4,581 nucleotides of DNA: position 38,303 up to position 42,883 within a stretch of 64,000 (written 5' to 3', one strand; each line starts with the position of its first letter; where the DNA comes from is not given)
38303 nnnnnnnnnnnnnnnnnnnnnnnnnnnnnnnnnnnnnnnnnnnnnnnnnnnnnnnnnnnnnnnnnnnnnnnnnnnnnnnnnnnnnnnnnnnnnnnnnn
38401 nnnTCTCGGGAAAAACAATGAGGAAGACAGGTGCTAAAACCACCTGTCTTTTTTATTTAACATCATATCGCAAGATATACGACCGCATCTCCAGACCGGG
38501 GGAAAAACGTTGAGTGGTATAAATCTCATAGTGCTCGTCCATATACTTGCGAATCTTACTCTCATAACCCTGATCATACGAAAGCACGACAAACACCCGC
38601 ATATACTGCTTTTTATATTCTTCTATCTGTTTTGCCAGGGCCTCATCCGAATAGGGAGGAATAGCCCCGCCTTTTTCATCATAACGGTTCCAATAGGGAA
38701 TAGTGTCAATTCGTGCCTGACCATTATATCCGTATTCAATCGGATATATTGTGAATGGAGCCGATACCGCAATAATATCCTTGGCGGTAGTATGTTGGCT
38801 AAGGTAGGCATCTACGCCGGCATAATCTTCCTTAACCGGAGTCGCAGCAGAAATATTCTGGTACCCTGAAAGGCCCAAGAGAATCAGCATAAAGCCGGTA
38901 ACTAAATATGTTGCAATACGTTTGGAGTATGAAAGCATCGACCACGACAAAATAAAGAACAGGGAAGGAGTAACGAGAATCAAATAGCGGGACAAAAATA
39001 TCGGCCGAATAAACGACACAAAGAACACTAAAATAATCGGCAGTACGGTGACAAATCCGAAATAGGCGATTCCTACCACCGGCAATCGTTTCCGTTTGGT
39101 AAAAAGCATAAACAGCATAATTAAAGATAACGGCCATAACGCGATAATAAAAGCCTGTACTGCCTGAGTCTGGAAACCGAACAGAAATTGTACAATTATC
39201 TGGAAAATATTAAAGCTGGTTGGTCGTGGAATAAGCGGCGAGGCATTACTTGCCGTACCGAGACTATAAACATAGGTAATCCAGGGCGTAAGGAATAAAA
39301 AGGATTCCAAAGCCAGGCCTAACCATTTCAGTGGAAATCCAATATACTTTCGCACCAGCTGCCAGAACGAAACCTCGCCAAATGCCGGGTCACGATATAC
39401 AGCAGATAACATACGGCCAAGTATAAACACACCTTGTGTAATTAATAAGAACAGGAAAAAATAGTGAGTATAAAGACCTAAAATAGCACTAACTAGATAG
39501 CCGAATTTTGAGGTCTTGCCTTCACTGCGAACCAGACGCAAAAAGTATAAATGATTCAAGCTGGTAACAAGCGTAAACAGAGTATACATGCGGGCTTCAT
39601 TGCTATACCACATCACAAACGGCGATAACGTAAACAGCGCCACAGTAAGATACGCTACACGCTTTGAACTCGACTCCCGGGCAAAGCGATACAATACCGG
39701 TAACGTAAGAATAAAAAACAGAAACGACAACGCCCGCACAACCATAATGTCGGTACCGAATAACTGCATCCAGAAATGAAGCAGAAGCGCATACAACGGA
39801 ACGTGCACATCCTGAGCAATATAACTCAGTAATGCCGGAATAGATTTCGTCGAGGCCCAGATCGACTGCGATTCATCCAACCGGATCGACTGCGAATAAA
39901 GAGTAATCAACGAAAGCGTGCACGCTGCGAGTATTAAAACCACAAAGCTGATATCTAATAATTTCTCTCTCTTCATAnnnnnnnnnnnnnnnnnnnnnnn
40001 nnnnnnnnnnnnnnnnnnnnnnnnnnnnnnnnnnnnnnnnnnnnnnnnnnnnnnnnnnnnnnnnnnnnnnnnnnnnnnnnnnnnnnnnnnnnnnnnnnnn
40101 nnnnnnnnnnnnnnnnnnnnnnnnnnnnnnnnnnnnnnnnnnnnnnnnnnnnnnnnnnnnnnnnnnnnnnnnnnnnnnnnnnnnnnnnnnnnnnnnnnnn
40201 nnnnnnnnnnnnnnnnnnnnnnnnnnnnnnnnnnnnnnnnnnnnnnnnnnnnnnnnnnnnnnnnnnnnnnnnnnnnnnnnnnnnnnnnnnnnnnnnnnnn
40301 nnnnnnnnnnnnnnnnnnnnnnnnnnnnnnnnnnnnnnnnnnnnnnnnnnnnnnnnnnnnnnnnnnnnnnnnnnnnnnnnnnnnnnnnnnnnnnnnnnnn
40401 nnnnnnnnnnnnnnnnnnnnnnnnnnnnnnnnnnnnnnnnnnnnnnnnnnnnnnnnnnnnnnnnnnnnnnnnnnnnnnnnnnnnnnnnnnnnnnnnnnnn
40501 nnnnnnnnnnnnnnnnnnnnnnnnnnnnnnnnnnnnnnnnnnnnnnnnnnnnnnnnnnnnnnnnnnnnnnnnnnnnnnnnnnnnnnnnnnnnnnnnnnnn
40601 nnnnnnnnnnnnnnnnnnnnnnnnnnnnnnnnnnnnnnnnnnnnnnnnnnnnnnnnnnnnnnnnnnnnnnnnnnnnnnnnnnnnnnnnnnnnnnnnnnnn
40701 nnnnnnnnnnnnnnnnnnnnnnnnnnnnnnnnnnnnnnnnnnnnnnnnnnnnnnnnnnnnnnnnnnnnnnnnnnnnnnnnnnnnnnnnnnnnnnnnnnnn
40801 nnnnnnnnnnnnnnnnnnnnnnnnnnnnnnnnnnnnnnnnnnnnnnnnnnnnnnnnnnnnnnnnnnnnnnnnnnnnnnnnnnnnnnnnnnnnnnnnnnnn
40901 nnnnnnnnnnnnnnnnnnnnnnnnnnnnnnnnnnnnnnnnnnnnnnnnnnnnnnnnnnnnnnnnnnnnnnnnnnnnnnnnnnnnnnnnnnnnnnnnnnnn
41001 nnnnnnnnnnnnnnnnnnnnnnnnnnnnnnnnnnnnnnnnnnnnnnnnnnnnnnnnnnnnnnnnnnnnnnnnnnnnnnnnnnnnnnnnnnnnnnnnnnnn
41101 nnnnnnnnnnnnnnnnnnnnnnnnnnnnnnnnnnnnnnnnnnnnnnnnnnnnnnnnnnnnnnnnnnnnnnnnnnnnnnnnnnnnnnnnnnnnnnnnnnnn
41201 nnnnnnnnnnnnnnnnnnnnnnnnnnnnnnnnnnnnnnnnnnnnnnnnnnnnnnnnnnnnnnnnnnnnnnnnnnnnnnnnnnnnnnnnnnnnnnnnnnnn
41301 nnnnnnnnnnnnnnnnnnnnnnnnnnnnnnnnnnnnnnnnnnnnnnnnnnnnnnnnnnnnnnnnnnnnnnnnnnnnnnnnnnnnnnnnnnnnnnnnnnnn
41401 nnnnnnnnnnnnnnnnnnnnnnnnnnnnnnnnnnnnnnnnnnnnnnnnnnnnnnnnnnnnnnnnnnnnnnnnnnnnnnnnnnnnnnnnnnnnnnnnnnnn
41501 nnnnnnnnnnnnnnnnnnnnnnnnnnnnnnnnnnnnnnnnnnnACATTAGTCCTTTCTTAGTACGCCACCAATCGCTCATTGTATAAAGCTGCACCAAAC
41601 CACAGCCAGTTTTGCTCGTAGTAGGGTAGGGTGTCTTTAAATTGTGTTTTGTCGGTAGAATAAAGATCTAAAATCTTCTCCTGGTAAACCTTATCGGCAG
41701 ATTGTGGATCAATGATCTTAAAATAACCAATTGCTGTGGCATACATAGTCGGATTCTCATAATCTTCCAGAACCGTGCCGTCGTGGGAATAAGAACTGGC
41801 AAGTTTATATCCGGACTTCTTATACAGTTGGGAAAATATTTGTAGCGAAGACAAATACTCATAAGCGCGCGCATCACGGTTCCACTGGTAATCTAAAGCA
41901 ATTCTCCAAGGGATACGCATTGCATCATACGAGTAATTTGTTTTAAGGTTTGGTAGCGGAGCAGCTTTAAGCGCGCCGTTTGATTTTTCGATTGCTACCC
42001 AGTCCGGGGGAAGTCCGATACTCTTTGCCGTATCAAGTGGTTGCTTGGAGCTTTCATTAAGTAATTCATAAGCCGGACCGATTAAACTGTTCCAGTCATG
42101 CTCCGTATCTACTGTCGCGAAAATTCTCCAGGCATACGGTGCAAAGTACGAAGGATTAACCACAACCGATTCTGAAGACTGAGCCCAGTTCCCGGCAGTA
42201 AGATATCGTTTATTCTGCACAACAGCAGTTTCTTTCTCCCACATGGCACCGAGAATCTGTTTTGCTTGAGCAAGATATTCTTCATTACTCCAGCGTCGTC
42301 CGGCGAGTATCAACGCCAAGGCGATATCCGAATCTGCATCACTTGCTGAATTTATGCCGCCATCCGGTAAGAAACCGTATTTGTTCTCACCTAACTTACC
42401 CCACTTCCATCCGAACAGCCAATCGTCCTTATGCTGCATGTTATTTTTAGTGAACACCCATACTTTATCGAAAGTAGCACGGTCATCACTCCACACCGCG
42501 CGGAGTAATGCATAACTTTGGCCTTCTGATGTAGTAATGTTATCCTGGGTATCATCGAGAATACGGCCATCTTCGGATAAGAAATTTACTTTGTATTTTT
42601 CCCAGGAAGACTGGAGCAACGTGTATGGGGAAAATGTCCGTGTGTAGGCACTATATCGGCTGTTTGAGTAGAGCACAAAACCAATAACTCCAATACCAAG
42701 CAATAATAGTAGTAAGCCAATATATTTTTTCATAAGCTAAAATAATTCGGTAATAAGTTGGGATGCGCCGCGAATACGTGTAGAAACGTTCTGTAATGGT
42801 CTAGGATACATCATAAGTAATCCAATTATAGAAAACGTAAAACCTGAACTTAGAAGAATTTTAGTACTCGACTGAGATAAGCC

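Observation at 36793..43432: Exopolysaccharide (beta-glucan/cellulose-like) locus: BcsZ-like GH8, BcsA-like GT2, GT-C glycosyltransferase, second GH8 with CBM-like tail, PT-rich secreted protein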

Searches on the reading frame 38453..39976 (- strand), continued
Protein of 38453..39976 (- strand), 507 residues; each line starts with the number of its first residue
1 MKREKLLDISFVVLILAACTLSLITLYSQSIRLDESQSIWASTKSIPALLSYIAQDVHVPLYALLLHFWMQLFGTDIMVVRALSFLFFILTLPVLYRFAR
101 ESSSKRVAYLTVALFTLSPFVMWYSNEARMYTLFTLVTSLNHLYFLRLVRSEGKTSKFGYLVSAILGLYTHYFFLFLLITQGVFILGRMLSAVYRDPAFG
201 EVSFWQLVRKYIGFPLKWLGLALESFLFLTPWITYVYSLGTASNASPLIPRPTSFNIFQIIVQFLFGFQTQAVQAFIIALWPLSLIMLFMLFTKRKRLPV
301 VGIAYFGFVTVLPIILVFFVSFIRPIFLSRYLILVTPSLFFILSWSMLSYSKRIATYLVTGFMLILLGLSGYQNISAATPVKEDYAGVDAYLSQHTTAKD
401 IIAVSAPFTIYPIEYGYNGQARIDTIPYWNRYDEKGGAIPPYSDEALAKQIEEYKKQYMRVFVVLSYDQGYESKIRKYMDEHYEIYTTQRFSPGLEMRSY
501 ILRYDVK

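Call 76: fold_search(model_id=the predicted structure, library=pdb)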
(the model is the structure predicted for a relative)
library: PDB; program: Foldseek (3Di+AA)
matches with E <= 10: 743; with E <= 0.001: 187
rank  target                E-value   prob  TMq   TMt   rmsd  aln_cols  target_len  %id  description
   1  4p00_A                4.4e-24  1.00  0.44  0.59   4.0       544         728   25  Bacterial Cellulose Synthase in complex with cyclic-di-GMP and UDP (released 2014-04-09)
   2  9b8v_E                4.4e-24  1.00  0.44  0.51   5.7       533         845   24  AlphaFold2 informed cryo-EM model of the E. coli cellulose synthase BcsAG3B6 complex (released 2025-02-19)
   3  9fnn_A                4.1e-22  1.00  0.42  0.52   6.6       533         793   24  Cryo-EM structure of the c-di-GMP-saturated 'crown'less Bcs macrocomplex for cellulose secretion in E. coli (released 2024-10-16)
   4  9fmz_A                2.5e-21  1.00  0.42  0.50   4.2       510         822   24  Cryo-EM structure of the c-di-GMP-bound synthase:pEtN transferase complex (BcsA-Bct-G3) from the E. coli cellulose sec (released 2024-10-16)
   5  5ej1_A                3.3e-21  1.00  0.43  0.58   4.6       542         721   25  Pre-translocation state of bacterial cellulose synthase (released 2016-03-30)
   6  4hg6_A                1.5e-20  1.00  0.44  0.58   4.1       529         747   27  Structure of a cellulose synthase - cellulose translocation intermediate (released 2012-12-19)
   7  9fmv_A                5.7e-19  1.00  0.37  0.47   5.6       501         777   22  Cryo-EM structure of the c-di-GMP-free synthase:pEtN transferase complex (BcsA-Bct-G3) from the E. coli cellulose secr (released 2024-10-16)
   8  9fp0_A                3.1e-18  1.00  0.38  0.48   4.5       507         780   23  Cryo-EM structure of the 'crown'less Bcs macrocomplex for E. coli cellulose secretion in non-saturating c-di-GMP (loca (released 2024-10-16)
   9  8vi0_A                8.0e-16  1.00  0.40  0.53   8.6       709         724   17  Cryo EM structure of a soybean CesA6 homotrimer (released 2025-01-15)
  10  8vi0_B                2.4e-15  1.00  0.40  0.54   8.6       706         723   16  Cryo EM structure of a soybean CesA6 homotrimer (released 2025-01-15)
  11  8vht_A                1.0e-14  1.00  0.38  0.55   8.6       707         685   16  Cryo EM structure of a soybean CesA3 homotrimer (released 2025-01-15)
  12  8g2j_I                1.3e-14  1.00  0.40  0.54   8.1       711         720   16  Hybrid aspen cellulose synthase-8 bound to UDP-glucose (released 2023-03-01)
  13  8g2j_C                1.4e-14  1.00  0.40  0.55   7.3       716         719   16  Hybrid aspen cellulose synthase-8 bound to UDP-glucose (released 2023-03-01)
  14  8g2j_D                2.6e-14  1.00  0.40  0.54   8.5       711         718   16  Hybrid aspen cellulose synthase-8 bound to UDP-glucose (released 2023-03-01)
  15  7d5k_A                2.7e-14  1.00  0.39  0.52   8.3       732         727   15  CryoEM structure of cotton cellulose synthase isoform 7 (released 2021-07-28)
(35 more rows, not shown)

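Call 85: find_encoding_contigs(protein=P0283, flank=6000, max_places=2)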
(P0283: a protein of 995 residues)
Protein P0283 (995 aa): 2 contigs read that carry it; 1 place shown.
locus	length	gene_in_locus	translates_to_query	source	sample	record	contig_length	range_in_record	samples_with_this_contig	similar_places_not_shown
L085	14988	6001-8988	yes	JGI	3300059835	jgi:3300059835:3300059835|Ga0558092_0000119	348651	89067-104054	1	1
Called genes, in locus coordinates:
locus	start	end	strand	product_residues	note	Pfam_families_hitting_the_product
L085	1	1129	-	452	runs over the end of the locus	PF07690:MFS_1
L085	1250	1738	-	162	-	-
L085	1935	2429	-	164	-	PF03167:UDG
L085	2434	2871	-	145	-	-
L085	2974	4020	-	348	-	PF03631:Virul_fac_BrkB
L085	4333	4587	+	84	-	PF19701:DUF6199 (weak)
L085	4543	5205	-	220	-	-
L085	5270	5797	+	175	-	-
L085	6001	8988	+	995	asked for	PF00535:Glycos_transf_2, PF13641:Glyco_tranf_2_3, PF13506:Glyco_transf_21, PF13632:Glyco_trans_2_3, PF03552:Cellulose_synt, PF13231:PMT_2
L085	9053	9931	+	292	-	PF00892:EamA, PF03151:TPT (faint), PF00892:EamA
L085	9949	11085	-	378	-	-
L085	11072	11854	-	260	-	-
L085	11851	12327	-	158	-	-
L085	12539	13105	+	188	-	-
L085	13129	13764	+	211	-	PF27704:GuanidinoAc_N-MeTrfase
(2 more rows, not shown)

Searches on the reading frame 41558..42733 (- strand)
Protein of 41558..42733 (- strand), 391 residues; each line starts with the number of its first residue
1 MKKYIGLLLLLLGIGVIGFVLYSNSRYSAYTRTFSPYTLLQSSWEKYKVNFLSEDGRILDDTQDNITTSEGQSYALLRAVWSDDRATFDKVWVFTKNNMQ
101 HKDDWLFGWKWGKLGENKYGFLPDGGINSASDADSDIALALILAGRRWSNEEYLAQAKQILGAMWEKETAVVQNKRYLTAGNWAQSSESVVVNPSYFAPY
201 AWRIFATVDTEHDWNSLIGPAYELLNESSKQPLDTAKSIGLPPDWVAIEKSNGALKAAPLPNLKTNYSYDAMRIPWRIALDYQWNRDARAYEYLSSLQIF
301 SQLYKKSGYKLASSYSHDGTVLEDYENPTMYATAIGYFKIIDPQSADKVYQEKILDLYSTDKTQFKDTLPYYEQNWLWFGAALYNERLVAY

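Call 3: search_protein_families(library=pfam, proteins=[window:41558-42733:-], max_evalue=0.01)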
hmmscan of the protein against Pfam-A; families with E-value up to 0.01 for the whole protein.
window:41558-42733:- (391 aa): 2 families
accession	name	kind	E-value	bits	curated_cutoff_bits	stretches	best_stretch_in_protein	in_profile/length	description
PF01270.23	Glyco_hydro_8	-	2.2e-54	185.2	24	1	41-369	25-331/341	Glycosyl hydrolases family 8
PF14129.11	DUF4296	-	0.0064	17.5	27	0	346-375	37-66/87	Domain of unknown function (DUF4296)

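Call 4: search_protein_families(library=ncbifam, proteins=[window:41558-42733:-], max_evalue=0.01)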
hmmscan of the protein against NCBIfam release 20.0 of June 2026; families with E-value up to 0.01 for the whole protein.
window:41558-42733:- (391 aa): 1 family
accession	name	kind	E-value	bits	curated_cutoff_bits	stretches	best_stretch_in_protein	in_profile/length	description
NF008305.0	PRK11097.1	equivalog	1.7e-45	155.5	299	1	42-387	27-357/378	cellulose synthase complex periplasmic endoglucanase BcsZ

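Call 21: search_solved_structures(query=window:41558-42733:-, max_evalue=0.001, show_alignments=2)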
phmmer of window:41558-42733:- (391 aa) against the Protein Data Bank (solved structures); distinct sequences matched with E-value up to 0.001: 37.
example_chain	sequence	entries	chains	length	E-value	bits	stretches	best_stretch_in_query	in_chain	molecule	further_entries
7f81_A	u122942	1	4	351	2.6e-31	112.4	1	42-376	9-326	Glucanase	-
7f82_A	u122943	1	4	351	1.9e-30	109.6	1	42-376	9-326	Glucanase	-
5gy3_A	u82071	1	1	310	2.1e-28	102.9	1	42-278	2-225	Glucanase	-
1cem_A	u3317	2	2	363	2.7e-27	99.2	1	38-352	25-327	CELLULASE CELA (1,4-BETA-D-GLUCAN-GLUCANOHYDROLASE) | endoglucanase A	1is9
5czl_A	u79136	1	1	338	4e-27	98.7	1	36-278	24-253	Glucanase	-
1kwf_A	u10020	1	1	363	1.7e-26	96.6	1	38-352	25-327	Endoglucanase A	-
6vc5_A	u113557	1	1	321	2.9e-26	95.8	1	42-279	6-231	Endoglucanase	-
1wzz_A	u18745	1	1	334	1.9e-24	89.8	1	41-276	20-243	Probable endoglucanase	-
9b87_A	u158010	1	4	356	2.2e-24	89.6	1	43-376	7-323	Endoglucanase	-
3qxf_A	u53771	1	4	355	2.3e-24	89.6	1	43-376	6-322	Endoglucanase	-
3qxq_A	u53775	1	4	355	5.9e-24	88.2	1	43-376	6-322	Endoglucanase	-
4q2b_A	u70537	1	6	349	1e-18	71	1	43-223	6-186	Endo-1,4-beta-D-glucanase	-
5cd2_A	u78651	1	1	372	5e-18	68.7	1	43-252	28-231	Endo-1,4-D-glucanase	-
5xd0_A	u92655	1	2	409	3.7e-16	62.5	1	40-323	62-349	Glucanase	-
6sud_A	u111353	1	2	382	2.5e-11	46.7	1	54-301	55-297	Reducing-end xylose-releasing exo-oligoxylanase Rex8A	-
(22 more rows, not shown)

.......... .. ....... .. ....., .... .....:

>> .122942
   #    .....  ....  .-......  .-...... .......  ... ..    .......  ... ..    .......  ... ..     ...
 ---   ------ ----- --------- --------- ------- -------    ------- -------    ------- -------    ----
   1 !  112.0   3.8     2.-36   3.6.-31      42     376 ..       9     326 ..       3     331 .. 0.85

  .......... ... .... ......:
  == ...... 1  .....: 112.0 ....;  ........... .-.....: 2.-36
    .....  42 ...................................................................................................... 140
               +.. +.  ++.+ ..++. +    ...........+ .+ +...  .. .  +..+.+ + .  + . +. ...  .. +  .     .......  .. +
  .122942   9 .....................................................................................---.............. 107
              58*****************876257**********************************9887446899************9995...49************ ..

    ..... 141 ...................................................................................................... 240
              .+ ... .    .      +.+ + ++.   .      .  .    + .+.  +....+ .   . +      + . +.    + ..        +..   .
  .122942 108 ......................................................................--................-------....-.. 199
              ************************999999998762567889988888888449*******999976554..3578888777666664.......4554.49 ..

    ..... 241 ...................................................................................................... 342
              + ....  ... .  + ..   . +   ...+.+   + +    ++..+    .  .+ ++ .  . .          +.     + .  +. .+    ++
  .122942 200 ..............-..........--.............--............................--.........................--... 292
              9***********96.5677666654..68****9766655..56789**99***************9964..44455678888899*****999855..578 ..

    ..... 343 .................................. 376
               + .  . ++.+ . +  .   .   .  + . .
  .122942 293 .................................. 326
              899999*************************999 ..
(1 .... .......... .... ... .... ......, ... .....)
